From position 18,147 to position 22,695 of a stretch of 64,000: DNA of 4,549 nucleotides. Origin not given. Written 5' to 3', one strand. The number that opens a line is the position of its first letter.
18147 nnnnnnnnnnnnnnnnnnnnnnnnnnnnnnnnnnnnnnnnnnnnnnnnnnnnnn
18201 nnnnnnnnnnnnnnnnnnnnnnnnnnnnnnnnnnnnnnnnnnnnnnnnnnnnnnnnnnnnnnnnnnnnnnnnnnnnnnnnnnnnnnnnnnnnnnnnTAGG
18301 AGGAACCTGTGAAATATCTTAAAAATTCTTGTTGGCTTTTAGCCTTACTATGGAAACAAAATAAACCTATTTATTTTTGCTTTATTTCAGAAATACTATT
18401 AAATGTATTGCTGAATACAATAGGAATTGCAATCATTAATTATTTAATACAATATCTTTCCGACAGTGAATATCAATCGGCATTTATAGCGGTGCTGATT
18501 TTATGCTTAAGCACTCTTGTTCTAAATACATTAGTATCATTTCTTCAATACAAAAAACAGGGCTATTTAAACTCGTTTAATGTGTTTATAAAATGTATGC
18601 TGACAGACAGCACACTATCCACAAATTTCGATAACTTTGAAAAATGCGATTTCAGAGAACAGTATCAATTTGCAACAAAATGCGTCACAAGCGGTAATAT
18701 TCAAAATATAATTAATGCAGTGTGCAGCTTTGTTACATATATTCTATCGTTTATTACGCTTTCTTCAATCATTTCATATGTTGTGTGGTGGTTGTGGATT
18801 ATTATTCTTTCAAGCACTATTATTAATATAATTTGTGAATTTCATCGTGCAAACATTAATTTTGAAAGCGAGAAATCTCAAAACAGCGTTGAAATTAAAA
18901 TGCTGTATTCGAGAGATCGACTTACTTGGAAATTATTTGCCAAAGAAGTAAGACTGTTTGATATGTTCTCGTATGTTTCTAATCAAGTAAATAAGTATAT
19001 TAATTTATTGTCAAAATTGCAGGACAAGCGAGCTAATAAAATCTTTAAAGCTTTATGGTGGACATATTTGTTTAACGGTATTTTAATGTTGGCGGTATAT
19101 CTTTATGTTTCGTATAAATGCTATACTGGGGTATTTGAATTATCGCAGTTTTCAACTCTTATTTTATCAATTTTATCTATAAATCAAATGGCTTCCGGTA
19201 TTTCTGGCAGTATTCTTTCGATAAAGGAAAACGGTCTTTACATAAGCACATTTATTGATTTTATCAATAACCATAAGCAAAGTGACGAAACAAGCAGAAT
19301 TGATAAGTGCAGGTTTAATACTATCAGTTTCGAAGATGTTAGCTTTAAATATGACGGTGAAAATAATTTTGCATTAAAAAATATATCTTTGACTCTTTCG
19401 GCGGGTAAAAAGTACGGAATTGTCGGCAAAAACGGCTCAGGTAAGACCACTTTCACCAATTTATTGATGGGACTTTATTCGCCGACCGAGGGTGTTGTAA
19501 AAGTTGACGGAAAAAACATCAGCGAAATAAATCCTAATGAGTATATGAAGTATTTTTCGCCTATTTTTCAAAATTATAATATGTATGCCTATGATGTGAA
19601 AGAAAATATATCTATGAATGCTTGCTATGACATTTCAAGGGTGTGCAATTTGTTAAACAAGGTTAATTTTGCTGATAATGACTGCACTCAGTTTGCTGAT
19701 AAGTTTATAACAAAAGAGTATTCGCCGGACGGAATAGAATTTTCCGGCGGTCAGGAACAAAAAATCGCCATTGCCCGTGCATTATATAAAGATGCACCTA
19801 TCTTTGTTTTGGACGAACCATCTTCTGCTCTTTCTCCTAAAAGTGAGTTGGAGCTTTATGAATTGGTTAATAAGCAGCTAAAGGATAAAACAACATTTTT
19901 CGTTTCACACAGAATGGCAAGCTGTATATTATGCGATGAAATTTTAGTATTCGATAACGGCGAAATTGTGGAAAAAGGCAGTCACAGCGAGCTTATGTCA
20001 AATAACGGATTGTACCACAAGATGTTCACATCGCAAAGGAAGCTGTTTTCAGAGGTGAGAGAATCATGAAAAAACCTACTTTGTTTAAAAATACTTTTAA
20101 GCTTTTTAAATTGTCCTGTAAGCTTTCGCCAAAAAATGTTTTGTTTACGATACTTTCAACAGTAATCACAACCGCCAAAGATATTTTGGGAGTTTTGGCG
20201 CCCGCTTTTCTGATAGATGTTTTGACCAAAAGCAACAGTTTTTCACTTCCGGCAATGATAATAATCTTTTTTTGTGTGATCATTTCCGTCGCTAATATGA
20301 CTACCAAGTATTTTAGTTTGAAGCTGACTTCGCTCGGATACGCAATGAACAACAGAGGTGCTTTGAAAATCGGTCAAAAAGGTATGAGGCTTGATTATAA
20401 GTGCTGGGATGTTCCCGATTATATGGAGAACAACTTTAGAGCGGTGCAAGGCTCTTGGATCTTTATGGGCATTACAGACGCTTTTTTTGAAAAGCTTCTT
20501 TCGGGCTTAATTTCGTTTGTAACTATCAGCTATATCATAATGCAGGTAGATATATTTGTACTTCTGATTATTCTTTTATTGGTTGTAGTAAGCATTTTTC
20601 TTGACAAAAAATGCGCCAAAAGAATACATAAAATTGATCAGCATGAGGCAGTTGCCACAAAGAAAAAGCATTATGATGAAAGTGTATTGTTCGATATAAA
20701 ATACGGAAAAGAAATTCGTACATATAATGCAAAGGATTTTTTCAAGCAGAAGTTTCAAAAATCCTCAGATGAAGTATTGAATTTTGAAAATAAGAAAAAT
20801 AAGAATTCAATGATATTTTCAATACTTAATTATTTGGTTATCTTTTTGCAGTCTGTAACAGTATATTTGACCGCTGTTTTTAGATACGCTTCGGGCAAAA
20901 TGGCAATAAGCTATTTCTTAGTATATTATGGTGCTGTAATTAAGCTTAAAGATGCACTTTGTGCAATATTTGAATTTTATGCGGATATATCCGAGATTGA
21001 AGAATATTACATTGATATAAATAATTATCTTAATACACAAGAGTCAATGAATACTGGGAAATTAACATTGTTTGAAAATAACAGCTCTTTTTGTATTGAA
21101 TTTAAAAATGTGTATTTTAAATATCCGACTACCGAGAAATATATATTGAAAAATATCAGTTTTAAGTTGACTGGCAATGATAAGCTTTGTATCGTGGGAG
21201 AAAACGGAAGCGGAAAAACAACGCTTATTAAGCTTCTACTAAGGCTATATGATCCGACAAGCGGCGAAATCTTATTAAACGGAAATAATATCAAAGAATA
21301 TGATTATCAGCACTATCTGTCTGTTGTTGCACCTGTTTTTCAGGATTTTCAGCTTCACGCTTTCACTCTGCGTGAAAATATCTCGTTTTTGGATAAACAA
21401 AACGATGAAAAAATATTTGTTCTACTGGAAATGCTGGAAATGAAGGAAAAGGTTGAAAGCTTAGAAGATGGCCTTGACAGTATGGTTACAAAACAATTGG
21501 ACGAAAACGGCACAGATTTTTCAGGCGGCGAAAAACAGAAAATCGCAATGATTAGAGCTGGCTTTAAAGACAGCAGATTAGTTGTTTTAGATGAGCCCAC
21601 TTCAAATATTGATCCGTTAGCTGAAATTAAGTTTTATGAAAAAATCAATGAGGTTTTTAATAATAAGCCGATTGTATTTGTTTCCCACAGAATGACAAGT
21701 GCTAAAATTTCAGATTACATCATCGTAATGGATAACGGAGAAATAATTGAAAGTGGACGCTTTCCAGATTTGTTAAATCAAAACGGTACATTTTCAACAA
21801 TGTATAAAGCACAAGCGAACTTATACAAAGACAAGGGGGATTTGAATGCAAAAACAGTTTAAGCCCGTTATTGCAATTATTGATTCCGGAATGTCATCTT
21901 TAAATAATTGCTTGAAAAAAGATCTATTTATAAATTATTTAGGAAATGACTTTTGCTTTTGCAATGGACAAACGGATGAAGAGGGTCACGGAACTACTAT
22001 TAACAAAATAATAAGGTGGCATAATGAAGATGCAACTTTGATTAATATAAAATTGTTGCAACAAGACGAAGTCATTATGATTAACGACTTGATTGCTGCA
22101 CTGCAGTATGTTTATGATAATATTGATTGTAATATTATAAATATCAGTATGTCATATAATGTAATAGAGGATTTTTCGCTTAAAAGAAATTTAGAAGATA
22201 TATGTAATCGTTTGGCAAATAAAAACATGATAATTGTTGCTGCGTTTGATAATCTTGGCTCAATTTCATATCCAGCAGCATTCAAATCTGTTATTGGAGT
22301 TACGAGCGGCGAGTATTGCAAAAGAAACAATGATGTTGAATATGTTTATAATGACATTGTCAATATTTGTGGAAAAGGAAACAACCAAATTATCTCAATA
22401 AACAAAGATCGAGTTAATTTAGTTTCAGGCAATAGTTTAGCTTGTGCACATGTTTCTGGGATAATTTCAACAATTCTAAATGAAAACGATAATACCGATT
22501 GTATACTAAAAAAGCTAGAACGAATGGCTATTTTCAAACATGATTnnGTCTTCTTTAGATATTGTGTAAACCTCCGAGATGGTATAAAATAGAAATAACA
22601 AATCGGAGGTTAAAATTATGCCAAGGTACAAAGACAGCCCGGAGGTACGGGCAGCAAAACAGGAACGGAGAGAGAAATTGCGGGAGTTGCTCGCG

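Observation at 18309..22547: Orphan peptide export/maturation-like module: heterodimeric ABC exporter plus a 233-aa pro-domain-less S8 subtilase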

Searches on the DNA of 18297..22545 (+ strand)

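Call 45: search_dna_similar(query=window:18297-22545:+, collection=plasmids, mode=distant, max_rows=10)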
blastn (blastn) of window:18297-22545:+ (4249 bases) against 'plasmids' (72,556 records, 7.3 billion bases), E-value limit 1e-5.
Records with a match: 15; places in all: 15; records where one place covers at least 80% of the query: 0.
Best place of each record, by identity: 60-80% 15.
By first word of the organism name: Clostridium 13; Clostridiaceae 1; Niallia 1.
By predicted mobility (MOB-suite, as given by PLSDB): mobilizable 13; non-mobilizable 2.
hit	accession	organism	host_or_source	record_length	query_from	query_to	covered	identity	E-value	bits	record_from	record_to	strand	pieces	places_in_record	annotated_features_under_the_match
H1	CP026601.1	Clostridiaceae bacterium 14S0207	Bos taurus,whole organsim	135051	2799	3005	5%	67.9%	1e-6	65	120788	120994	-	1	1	ABC transporter ATP-binding protein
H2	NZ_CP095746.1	Niallia sp. Man26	Penaeus monodon,whole ...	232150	3207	3308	2%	74.8%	4e-6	63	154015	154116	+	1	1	cydC: thiol reductant ABC exporter subunit CydC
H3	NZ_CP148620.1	Clostridium perfringens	-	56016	2799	2867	2%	79.7%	4e-6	63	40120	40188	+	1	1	ABC transporter ATP-binding protein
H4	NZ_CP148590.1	Clostridium perfringens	Homo sapiens,single cell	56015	2799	2867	2%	79.7%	4e-6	63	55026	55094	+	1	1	ABC transporter ATP-binding protein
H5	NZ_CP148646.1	Clostridium perfringens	-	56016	2799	2867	2%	79.7%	4e-6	63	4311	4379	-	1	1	ABC transporter ATP-binding protein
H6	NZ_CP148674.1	Clostridium perfringens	Mammal,single cell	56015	2799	2867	2%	79.7%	4e-6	63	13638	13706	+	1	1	ABC transporter ATP-binding protein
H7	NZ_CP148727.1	Clostridium perfringens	Homo sapiens,single cell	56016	2799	2867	2%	79.7%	4e-6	63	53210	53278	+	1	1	ABC transporter ATP-binding protein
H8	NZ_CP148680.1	Clostridium perfringens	Mammal,single cell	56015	2799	2867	2%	79.7%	4e-6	63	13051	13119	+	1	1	ABC transporter ATP-binding protein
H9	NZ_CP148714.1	Clostridium perfringens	-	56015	2799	2867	2%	79.7%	4e-6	63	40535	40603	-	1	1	ABC transporter ATP-binding protein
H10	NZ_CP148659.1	Clostridium perfringens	Homo sapiens,single cell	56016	2799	2867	2%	79.7%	4e-6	63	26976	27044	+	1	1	ABC transporter ATP-binding protein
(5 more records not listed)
